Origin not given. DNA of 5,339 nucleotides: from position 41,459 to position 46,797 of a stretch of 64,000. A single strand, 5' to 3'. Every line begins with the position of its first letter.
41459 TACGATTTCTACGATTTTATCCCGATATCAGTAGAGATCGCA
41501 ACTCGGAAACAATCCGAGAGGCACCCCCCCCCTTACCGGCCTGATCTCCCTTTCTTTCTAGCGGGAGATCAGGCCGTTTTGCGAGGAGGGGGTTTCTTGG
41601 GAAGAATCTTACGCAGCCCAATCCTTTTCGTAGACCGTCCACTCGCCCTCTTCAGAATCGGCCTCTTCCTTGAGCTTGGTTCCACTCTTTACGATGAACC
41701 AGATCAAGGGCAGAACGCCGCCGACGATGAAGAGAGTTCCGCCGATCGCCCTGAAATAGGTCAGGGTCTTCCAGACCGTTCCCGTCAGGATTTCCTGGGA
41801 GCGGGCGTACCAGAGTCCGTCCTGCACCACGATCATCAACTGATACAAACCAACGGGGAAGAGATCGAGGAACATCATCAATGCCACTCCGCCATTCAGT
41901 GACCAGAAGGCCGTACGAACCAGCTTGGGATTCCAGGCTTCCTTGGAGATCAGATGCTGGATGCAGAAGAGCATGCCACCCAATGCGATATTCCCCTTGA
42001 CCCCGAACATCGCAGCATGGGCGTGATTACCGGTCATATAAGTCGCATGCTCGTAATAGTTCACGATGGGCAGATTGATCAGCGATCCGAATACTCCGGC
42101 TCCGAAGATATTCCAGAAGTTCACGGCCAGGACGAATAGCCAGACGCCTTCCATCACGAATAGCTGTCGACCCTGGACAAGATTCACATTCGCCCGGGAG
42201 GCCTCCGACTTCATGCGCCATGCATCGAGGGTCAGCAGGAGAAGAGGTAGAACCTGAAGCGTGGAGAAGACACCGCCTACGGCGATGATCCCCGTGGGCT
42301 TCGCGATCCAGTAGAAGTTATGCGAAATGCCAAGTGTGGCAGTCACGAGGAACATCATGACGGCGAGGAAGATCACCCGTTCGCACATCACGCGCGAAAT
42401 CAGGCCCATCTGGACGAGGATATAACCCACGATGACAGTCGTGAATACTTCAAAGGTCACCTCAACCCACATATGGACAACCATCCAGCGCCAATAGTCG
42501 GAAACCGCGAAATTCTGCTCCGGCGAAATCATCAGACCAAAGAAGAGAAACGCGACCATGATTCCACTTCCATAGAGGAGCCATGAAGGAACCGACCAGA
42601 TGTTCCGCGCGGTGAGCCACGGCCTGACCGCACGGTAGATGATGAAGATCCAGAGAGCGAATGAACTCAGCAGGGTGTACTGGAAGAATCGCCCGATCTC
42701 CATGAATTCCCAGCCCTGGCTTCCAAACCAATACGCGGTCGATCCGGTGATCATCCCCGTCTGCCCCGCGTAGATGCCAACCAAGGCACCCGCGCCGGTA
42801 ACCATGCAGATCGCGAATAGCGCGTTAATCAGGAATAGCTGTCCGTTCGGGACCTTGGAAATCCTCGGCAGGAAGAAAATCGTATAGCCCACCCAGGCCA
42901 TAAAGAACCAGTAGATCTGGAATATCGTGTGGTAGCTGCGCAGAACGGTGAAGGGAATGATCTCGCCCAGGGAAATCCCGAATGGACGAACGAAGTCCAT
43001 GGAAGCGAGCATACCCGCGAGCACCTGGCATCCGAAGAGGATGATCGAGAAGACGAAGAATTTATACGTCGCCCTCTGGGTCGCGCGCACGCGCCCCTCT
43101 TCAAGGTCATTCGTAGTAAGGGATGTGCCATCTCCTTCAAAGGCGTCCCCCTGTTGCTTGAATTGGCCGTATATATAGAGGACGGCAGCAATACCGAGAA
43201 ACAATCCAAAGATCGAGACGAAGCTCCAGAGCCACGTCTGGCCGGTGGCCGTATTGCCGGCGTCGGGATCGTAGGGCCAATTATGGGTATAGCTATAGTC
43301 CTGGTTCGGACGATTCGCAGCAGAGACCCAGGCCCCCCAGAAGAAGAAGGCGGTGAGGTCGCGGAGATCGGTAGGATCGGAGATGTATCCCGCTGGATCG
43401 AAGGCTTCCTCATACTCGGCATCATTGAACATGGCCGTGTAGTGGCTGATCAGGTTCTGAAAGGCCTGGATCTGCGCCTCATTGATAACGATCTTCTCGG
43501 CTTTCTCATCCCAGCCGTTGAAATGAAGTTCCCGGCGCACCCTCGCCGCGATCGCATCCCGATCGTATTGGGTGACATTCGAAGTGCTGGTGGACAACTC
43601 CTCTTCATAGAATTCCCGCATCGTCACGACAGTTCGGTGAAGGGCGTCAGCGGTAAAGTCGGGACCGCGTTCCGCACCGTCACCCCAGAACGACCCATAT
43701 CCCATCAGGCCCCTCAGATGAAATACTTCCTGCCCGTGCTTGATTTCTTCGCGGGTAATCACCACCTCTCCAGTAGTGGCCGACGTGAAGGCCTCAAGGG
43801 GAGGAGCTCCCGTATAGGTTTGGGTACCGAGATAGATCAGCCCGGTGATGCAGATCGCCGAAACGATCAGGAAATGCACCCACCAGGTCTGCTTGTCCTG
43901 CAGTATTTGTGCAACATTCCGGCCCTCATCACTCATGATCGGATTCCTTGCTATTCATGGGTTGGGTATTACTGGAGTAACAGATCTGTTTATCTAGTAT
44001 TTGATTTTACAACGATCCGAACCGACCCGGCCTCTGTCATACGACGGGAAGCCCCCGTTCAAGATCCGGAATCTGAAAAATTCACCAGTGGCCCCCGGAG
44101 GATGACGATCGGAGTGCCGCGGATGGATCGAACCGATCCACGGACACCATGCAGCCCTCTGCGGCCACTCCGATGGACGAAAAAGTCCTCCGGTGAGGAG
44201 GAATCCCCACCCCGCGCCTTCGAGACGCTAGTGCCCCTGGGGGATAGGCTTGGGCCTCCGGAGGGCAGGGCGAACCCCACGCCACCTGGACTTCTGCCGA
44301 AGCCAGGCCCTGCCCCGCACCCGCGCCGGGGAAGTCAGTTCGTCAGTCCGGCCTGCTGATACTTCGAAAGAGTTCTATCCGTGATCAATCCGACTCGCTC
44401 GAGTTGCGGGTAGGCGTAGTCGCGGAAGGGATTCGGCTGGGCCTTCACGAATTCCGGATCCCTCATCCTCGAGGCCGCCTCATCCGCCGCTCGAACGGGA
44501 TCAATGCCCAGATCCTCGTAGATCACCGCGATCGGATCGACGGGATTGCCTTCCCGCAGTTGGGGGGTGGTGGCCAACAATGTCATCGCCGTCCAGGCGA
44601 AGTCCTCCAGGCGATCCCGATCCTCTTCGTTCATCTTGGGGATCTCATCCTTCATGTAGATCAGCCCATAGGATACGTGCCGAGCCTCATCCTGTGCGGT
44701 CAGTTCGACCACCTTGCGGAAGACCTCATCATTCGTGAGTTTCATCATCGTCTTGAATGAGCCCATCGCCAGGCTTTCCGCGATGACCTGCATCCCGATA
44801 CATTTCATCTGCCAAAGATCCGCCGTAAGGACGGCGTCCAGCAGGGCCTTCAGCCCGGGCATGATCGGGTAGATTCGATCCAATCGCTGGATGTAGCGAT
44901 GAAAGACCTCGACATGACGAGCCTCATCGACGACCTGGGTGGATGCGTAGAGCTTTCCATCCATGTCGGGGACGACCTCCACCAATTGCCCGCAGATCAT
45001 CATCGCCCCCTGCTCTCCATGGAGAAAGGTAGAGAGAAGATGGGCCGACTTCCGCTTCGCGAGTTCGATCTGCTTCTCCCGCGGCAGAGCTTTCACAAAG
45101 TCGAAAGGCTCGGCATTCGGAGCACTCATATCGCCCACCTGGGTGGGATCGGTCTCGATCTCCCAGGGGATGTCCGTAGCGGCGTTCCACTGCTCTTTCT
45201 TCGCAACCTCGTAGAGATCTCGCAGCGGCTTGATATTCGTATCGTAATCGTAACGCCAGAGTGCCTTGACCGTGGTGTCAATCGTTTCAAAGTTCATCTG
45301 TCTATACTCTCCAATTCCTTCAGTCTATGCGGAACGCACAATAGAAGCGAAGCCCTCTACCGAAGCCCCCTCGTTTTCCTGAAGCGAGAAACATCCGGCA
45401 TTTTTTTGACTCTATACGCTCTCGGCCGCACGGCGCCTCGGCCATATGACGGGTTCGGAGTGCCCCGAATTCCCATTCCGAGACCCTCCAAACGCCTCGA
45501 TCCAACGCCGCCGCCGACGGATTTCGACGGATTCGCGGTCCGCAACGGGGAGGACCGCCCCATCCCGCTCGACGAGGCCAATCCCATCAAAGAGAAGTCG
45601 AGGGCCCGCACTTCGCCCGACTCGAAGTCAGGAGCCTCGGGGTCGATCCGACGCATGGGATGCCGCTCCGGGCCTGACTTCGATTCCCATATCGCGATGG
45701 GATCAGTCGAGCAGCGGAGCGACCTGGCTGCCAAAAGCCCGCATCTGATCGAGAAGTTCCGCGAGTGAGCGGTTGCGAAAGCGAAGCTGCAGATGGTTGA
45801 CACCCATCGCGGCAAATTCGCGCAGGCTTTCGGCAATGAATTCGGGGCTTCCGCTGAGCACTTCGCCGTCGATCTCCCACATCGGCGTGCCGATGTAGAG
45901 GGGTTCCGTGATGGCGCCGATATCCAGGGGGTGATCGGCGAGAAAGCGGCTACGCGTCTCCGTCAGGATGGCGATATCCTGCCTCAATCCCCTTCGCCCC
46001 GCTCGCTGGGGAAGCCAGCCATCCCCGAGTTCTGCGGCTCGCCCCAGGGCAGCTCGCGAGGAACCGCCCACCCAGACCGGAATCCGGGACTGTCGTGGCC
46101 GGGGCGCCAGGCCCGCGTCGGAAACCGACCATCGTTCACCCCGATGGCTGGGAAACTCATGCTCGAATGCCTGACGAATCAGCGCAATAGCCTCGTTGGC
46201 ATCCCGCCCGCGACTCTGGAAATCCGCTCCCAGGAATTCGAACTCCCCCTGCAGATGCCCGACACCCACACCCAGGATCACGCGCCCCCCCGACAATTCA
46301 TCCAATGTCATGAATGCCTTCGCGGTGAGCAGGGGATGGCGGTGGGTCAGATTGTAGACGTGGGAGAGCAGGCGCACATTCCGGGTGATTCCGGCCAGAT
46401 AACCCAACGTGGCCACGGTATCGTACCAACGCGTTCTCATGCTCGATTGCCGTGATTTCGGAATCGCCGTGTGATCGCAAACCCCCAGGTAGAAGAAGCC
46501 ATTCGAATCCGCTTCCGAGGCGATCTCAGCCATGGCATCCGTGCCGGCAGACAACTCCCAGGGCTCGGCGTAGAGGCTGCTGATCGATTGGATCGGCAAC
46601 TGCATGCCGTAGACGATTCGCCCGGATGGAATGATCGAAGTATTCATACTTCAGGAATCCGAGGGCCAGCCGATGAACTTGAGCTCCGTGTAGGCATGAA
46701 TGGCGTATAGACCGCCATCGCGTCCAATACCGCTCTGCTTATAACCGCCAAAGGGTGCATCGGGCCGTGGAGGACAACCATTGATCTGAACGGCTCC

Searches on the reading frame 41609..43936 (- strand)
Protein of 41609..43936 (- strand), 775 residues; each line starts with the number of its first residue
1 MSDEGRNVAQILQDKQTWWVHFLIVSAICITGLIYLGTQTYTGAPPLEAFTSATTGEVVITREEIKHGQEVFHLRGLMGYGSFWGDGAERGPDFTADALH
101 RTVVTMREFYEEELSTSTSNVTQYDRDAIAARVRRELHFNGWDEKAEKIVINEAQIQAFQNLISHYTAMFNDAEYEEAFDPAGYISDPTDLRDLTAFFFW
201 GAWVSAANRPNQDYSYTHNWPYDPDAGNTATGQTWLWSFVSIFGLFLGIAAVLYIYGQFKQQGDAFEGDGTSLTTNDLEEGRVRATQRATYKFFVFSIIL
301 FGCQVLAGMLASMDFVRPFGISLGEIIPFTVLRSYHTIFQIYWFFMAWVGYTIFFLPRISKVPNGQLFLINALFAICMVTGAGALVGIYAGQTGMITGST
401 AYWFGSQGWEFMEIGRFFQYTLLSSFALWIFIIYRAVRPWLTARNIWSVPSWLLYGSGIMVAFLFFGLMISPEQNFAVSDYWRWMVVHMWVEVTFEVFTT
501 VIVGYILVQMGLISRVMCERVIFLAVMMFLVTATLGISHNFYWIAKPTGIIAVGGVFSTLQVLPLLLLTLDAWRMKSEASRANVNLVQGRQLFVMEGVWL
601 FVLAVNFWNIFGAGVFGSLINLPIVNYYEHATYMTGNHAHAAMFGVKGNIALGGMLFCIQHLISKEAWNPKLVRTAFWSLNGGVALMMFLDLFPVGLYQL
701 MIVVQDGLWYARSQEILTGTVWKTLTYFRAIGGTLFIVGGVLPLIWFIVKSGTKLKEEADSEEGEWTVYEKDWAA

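Call 26: search_protein_families(library=pfam, proteins=[window:41609-43936:-], max_evalue=0.001)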
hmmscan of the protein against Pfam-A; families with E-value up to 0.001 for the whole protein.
window:41609-43936:- (775 aa): 2 families
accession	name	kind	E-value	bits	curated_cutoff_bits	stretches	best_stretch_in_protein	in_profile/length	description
PF22085.1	NorB_cytochrome_c-like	-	1.8e-50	172.3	29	1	53-222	6-181/181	Nitric oxide reductase subunit B, cytochrome c-like domain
PF00115.25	COX1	-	4.2e-48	164.7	34.8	1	289-735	2-436/436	Cytochrome C and Quinol oxidase polypeptide I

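Call 37: search_protein_families(library=ncbifam, proteins=[window:41609-43936:-], max_evalue=0.01)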
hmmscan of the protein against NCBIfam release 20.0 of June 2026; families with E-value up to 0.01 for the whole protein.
window:41609-43936:- (775 aa): 0 families

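Call 84: search_solved_structures(query=window:41609-43936:-, max_evalue=1e-30, show_alignments=2)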
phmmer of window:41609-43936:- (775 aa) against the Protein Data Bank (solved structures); distinct sequences matched with E-value up to 1e-30: 11.
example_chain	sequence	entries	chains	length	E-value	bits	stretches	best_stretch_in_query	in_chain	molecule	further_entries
3ayf_A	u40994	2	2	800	3.7e-125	422.4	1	31-764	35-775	Nitric oxide reductase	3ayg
9wyl_A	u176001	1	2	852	9.4e-107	361.6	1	19-761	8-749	Nitric oxide reductase subunit B,Soluble cytochrome b562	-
28pn_A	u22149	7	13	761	1.9e-106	360.5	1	19-748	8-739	Nitric oxide reductase subunit B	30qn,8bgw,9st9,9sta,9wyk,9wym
28pq_A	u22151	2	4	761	3.5e-106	359.7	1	19-748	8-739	Nitric oxide reductase subunit B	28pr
32fi_A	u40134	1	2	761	1.5e-105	357.6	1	19-748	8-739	Nitric oxide reductase subunit B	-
28pp_A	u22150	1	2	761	1.6e-105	357.5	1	19-748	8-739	Nitric oxide reductase subunit B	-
6qq5_A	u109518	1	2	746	1.6e-105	357.5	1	19-747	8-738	Nitric oxide reductase subunit B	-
30sj_A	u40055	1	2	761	2.8e-105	356.7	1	19-748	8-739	Nitric oxide reductase subunit B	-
6qq6_A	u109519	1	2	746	5.4e-105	355.7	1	19-747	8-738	Nitric oxide reductase subunit B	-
6t6v_A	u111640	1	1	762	5.8e-105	355.6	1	19-748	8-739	Nitric oxide reductase subunit B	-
6fwf_A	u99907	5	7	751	1.8e-102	347.4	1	13-742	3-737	Nitric-oxide reductase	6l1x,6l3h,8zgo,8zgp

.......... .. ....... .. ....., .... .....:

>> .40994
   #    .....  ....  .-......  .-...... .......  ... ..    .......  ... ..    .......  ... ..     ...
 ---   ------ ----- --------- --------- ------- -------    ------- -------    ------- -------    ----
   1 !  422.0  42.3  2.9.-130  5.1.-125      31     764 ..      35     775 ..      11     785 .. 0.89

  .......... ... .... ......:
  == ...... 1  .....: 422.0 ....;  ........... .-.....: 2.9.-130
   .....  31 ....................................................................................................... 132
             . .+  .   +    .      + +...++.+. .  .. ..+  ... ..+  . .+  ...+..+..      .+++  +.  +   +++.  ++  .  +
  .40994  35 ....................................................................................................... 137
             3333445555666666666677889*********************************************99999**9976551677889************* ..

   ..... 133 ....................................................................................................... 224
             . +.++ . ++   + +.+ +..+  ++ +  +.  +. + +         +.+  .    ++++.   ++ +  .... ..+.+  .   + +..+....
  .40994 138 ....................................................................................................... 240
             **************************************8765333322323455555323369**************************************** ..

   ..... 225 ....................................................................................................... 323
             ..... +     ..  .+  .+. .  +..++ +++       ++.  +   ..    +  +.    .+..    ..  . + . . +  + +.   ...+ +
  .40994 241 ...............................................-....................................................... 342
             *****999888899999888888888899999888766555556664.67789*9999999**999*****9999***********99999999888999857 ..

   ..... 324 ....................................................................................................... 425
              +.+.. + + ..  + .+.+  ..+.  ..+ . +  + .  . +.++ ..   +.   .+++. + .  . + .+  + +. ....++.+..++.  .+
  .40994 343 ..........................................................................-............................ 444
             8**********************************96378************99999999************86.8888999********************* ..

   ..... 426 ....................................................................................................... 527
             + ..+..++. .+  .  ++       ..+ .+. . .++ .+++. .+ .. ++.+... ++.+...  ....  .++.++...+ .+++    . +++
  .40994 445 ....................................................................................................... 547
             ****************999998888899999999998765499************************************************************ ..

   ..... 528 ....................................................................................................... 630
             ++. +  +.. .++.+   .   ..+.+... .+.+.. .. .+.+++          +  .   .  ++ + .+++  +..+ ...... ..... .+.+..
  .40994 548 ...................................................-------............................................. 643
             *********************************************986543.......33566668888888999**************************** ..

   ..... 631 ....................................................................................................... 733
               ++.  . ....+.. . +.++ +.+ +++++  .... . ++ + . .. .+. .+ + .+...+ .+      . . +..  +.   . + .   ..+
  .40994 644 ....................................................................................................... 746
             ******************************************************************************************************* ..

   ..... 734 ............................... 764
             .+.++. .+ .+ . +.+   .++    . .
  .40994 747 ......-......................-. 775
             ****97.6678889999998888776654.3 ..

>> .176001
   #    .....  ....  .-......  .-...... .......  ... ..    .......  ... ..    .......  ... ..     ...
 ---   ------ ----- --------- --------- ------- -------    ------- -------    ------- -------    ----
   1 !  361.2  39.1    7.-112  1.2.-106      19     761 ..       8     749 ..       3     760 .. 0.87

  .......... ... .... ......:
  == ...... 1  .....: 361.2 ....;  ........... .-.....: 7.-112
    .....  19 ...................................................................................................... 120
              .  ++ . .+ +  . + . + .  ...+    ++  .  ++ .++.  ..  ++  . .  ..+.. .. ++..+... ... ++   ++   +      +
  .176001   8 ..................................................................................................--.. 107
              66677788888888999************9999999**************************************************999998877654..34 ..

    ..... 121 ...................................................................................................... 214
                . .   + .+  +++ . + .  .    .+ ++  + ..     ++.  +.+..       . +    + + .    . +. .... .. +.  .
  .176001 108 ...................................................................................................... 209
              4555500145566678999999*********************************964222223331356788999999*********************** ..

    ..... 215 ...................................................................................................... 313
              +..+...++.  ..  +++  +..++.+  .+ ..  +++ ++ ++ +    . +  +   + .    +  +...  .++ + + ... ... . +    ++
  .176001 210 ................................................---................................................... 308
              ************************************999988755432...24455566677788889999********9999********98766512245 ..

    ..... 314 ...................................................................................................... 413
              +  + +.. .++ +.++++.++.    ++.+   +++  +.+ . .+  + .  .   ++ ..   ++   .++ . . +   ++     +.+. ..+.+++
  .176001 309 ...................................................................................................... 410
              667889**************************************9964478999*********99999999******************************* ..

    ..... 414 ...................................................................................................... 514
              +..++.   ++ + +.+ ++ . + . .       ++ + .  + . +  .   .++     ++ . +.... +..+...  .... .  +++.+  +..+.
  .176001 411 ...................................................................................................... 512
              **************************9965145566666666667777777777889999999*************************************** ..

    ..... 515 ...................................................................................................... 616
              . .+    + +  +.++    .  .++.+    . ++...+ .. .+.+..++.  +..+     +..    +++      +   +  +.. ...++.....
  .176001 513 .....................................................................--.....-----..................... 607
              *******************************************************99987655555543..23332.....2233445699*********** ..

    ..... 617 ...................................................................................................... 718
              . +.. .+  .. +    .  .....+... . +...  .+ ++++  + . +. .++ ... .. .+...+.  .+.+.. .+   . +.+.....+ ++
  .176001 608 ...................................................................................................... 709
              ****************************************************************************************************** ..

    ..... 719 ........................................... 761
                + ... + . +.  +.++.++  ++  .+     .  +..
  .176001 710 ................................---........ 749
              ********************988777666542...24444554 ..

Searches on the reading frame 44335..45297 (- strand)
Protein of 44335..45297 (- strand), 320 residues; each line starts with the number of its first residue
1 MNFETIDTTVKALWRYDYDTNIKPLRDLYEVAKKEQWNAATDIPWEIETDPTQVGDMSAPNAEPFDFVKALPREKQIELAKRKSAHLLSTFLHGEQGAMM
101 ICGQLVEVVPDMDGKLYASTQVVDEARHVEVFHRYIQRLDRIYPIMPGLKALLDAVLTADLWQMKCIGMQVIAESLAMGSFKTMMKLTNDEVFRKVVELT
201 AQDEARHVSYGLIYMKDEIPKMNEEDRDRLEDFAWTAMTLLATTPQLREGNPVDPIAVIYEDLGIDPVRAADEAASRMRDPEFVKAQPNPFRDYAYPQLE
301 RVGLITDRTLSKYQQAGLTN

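Call 26: search_protein_families(library=pfam, proteins=[window:44335-45297:-], max_evalue=0.001)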
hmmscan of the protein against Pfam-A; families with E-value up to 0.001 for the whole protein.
window:44335-45297:- (320 aa): 3 families
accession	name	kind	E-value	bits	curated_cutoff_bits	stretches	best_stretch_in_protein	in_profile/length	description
PF11583.14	AurF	-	1.6e-15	57.5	29.6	1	25-243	8-235/282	P-aminobenzoate N-oxygenase AurF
PF04305.20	DUF455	-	2.9e-05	24.2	34.3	1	66-223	44-208/247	Protein of unknown function (DUF455)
PF11266.14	Ald_deCOase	-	0.00021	21.6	28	1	92-225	19-155/218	Long-chain fatty aldehyde decarbonylase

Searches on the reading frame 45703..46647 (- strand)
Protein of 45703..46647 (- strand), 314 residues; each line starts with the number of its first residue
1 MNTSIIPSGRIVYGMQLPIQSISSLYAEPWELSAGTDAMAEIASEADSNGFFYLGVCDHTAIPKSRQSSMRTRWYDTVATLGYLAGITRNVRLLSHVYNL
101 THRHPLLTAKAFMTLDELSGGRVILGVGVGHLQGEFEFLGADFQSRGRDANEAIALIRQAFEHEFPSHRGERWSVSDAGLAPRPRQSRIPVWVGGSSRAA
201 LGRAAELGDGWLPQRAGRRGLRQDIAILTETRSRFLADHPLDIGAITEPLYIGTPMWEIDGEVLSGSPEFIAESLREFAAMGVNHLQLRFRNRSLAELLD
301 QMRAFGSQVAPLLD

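Call 26: search_protein_families(library=pfam, proteins=[window:45703-46647:-], max_evalue=0.001)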
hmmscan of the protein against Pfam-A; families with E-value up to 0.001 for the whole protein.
window:45703-46647:- (314 aa): 1 family
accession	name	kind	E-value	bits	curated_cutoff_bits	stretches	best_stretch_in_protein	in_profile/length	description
PF00296.26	Bac_luciferase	-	1.5e-47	163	27.9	1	34-234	20-212/314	Luciferase-like monooxygenase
